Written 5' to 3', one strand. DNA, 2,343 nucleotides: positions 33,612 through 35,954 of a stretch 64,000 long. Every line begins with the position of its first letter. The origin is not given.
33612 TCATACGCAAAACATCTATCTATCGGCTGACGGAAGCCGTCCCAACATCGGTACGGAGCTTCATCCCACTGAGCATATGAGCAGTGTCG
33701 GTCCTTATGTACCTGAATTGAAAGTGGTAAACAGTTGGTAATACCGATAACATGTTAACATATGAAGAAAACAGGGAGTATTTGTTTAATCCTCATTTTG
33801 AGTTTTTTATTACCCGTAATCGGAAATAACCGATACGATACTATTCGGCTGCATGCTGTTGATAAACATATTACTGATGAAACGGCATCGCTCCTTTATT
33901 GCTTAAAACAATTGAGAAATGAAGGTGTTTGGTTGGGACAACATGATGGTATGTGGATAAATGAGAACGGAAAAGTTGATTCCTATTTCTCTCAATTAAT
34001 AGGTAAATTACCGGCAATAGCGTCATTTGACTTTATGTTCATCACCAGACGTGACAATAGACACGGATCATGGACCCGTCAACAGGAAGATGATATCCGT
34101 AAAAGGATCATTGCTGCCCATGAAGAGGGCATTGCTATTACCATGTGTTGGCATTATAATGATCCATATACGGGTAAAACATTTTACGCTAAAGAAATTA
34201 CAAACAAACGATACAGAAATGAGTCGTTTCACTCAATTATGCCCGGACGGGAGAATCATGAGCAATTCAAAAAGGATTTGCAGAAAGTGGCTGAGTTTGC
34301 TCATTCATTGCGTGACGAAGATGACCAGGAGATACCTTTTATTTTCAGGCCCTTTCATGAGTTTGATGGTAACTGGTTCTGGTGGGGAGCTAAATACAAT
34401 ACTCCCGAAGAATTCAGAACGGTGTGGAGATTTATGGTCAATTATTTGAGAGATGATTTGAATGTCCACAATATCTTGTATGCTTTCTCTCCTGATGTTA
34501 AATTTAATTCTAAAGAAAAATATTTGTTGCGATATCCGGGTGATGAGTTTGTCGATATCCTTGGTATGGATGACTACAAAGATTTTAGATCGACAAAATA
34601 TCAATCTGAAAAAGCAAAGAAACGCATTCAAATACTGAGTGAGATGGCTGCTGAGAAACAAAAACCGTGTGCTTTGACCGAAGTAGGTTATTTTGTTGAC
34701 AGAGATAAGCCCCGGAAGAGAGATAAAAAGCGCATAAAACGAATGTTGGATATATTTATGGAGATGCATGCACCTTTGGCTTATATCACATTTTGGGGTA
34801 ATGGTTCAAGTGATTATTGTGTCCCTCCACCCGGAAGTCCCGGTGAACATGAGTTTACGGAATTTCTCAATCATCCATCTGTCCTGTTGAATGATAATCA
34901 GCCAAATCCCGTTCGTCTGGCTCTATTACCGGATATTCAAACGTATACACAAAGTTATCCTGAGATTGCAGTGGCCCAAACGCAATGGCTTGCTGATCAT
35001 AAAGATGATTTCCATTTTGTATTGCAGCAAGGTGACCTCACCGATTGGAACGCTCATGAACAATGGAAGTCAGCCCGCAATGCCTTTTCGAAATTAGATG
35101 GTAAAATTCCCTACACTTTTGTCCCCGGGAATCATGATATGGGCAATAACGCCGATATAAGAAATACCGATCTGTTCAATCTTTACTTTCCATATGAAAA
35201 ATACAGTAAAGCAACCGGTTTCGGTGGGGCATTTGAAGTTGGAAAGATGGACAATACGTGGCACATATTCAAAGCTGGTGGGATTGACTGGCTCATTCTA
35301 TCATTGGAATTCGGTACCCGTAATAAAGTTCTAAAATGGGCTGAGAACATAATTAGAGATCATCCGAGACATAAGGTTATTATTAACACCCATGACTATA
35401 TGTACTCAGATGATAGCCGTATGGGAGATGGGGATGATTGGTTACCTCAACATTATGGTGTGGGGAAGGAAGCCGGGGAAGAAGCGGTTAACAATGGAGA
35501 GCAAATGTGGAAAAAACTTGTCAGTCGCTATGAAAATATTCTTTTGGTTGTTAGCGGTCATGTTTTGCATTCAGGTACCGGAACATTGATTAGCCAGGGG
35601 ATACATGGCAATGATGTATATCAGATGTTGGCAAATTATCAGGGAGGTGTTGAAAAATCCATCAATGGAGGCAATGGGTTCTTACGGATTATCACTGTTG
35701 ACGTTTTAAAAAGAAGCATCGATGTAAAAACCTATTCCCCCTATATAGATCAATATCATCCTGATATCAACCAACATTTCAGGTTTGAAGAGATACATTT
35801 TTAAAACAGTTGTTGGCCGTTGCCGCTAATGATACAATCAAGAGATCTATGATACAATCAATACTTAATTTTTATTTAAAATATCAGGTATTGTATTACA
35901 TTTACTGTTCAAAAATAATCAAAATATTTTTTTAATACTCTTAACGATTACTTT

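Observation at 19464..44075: LacI-controlled PUL with three GH172 (DUF2961) paralogs plus FucI and a FucP-like permease: candidate D-arabinofuranoside (D-arabinan-type) utilisation system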

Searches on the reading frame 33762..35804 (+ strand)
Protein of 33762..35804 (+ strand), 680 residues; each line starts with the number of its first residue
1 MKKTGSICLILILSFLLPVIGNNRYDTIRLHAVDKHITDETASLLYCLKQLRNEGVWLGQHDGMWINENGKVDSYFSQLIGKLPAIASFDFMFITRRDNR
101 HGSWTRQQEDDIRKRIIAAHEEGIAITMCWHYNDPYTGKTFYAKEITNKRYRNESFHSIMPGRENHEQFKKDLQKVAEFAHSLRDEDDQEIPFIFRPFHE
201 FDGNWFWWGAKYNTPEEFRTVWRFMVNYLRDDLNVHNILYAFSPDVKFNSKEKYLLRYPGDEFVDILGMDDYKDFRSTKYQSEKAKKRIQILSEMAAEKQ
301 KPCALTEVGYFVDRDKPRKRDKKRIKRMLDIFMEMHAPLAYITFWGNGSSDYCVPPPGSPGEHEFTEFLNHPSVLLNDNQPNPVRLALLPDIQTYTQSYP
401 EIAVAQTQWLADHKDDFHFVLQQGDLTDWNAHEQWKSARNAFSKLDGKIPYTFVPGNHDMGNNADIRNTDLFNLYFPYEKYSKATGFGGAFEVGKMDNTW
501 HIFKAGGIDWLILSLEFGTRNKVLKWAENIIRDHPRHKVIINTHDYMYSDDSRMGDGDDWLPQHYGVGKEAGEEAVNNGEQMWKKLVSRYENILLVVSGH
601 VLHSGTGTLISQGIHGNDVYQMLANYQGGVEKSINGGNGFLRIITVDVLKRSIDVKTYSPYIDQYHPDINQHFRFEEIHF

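Call 3: search_protein_families(library=pfam, proteins=[window:33762-35804:+], max_evalue=0.01)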
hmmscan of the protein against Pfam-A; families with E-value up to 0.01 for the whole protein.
window:33762-35804:+ (680 aa): 2 families
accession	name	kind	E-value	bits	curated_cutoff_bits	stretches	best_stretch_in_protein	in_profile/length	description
PF02156.21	Glyco_hydro_26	-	1.3e-43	149.9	20.2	1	33-274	1-232/311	Glycosyl hydrolase family 26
PF00149.33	Metallophos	-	3.4e-08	34.6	21.5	1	414-601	28-188/191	Calcineurin-like phosphoesterase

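Call 13: search_protein_families(library=ncbifam, proteins=[window:33762-35804:+], max_evalue=0.001)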
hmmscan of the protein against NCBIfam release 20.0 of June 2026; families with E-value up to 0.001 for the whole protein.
window:33762-35804:+ (680 aa): 1 family
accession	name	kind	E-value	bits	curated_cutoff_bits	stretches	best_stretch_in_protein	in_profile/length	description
TIGR03729.1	acc_ester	subfamily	0.00086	18.8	148.25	0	405-472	23-83/239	putative phosphoesterase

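Call 24: search_solved_structures(query=window:33762-35804:+, max_evalue=0.01)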
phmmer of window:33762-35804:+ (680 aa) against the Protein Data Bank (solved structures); distinct sequences matched with E-value up to 0.01: 40.
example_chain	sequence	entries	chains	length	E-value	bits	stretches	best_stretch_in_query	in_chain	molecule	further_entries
6q78_A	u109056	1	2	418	4.5e-87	296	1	29-386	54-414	GH26C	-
4zxo_A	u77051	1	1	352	1.8e-47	165.1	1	38-376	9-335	Glycosyl hydrolase family 26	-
2x2y_A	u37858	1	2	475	3.8e-42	147.5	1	32-375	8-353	MAN26A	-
2bvt_A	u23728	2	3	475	4.1e-42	147.4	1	32-375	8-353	BETA-1,4-MANNANASE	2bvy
4yn5_A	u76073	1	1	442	5e-40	140.5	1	69-312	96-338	Mannan endo-1,4-beta-mannosidase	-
3tp4_A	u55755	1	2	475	1.1e-37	132.8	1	32-310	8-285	computational Design of Enzyme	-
1r7o_A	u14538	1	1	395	9.4e-37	129.7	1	29-357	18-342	mannanase A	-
1j9y_A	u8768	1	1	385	1e-36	129.6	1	29-357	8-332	MANNANASE A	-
1gvy_A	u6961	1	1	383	6.6e-36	126.9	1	29-357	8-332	MANNAN ENDO-1,4-BETA-MANNOSIDASE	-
1odz_A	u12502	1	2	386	7.4e-36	126.7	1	29-349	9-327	Mannan endo-1,4-beta-mannosidase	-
29qd_AAA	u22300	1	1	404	1.7e-35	125.5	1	31-386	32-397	Endo-1, 4-beta mannanase, putative, man26C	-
1gw1_A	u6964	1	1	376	2.3e-35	125.1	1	30-329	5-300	MANNAN ENDO-1,4-BETA-MANNOSIDASE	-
2whm_A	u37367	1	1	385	3e-35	124.7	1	29-349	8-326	ENDO-1,4-BETA MANNANASE, MAN26A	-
2vx4_A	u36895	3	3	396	3.4e-35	124.5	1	31-381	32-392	CELLVIBRIO JAPONICUS MANNANASE CJMAN26C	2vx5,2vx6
4cd4_A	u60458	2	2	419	4.2e-35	124.2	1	31-381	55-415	ENDO-1,4-BETA MANNANASE, PUTATIVE, MAN26C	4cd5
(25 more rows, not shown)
